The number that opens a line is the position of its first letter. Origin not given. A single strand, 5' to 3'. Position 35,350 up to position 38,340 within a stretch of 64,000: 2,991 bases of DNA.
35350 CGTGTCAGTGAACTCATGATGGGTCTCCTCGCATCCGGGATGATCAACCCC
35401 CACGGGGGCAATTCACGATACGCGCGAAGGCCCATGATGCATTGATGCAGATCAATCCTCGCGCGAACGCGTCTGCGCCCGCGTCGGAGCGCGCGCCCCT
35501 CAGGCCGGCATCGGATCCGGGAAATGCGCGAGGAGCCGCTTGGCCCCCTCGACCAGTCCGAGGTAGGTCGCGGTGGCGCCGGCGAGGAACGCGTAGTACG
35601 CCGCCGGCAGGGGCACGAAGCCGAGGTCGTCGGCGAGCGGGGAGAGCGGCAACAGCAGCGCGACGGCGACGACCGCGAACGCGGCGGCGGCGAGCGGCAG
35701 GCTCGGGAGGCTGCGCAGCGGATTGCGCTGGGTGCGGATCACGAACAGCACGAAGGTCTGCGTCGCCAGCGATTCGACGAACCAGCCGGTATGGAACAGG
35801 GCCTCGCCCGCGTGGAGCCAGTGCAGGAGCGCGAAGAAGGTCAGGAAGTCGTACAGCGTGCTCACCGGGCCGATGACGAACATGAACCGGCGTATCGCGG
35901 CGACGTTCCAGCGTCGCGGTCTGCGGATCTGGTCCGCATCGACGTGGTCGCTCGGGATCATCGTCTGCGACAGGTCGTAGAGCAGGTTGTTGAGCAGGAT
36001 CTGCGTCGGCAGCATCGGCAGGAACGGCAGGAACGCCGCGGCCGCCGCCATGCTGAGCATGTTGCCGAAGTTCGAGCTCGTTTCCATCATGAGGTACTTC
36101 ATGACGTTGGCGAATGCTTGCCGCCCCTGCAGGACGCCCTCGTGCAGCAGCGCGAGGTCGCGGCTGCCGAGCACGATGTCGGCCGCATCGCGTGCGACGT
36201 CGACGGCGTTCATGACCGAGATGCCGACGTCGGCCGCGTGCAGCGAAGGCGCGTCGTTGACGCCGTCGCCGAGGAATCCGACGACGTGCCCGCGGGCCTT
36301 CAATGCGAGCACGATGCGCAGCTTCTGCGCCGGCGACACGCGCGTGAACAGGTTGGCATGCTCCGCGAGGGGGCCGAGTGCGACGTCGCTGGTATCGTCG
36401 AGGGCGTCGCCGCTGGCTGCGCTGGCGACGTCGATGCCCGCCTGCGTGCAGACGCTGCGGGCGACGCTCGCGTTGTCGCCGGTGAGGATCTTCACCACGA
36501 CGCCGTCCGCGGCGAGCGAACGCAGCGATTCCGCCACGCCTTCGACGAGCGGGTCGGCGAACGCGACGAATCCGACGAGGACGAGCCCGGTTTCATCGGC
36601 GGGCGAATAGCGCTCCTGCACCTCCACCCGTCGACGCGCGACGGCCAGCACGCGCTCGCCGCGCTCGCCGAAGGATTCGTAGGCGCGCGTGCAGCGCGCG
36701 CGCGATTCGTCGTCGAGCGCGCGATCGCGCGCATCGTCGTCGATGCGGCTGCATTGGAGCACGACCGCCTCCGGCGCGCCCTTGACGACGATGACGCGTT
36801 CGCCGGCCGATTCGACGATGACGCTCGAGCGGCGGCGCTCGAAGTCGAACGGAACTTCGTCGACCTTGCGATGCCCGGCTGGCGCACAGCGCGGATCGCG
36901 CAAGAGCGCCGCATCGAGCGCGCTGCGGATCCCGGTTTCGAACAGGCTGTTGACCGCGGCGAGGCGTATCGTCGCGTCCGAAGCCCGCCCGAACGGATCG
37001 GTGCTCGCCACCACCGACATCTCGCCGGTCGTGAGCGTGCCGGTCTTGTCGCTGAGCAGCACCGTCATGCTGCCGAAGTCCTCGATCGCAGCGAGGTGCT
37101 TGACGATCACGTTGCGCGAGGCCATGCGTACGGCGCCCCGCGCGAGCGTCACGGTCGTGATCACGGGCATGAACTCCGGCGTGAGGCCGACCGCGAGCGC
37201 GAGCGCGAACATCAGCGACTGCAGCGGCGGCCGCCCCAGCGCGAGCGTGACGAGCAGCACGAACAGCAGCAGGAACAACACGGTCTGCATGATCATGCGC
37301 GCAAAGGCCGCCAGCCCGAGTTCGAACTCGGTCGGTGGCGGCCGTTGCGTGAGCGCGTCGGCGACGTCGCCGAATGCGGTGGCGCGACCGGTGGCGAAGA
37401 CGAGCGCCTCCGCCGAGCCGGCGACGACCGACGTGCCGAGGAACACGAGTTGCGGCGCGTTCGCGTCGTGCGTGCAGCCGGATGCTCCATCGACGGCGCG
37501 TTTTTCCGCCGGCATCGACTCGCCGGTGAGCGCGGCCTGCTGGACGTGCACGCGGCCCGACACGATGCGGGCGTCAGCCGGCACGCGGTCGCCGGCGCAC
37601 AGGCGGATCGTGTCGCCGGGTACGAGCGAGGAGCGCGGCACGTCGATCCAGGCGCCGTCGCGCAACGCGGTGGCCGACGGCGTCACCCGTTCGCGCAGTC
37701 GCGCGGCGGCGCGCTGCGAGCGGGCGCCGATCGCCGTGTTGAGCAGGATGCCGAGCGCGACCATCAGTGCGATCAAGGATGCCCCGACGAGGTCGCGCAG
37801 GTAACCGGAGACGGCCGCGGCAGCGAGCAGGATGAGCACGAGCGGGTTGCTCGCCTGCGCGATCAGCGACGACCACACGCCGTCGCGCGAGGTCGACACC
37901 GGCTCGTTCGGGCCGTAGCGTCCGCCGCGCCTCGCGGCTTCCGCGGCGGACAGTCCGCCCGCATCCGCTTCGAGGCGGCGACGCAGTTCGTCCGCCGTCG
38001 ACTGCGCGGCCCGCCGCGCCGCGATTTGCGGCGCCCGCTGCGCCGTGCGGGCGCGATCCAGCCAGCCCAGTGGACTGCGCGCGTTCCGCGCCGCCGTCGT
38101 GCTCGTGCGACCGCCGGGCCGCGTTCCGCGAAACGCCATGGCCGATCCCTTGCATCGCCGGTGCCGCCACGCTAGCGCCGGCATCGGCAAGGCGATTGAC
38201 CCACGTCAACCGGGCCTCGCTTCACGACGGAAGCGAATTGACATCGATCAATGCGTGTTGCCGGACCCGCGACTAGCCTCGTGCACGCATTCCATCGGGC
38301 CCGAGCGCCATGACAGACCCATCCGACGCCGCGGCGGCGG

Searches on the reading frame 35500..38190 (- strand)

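Call 11: search_protein_families(library=pfam, proteins=[window:35500-38190:-], max_evalue=0.001)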
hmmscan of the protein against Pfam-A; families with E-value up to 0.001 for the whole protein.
window:35500-38190:- (896 aa): 5 families
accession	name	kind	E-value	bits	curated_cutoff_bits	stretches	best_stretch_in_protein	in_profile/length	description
PF00122.25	E1-E2_ATPase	-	1.7e-42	145.4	28.1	1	170-358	4-180/181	E1-E2 ATPase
PF00689.26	Cation_ATPase_C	-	1.2e-20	74.4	27.3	1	723-886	1-175/175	Cation transporting ATPase, C-terminus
PF00690.31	Cation_ATPase_N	-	1.6e-13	50.5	20.4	1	63-128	3-69/69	Cation transporter/ATPase, N-terminus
PF00702.32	Hydrolase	-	2e-13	51.6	26.4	1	377-654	3-191/191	haloacid dehalogenase-like hydrolase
PF13246.12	Cation_ATPase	-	7.9e-08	32.7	21.7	1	440-483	46-91/91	Cation transport ATPase (P-type)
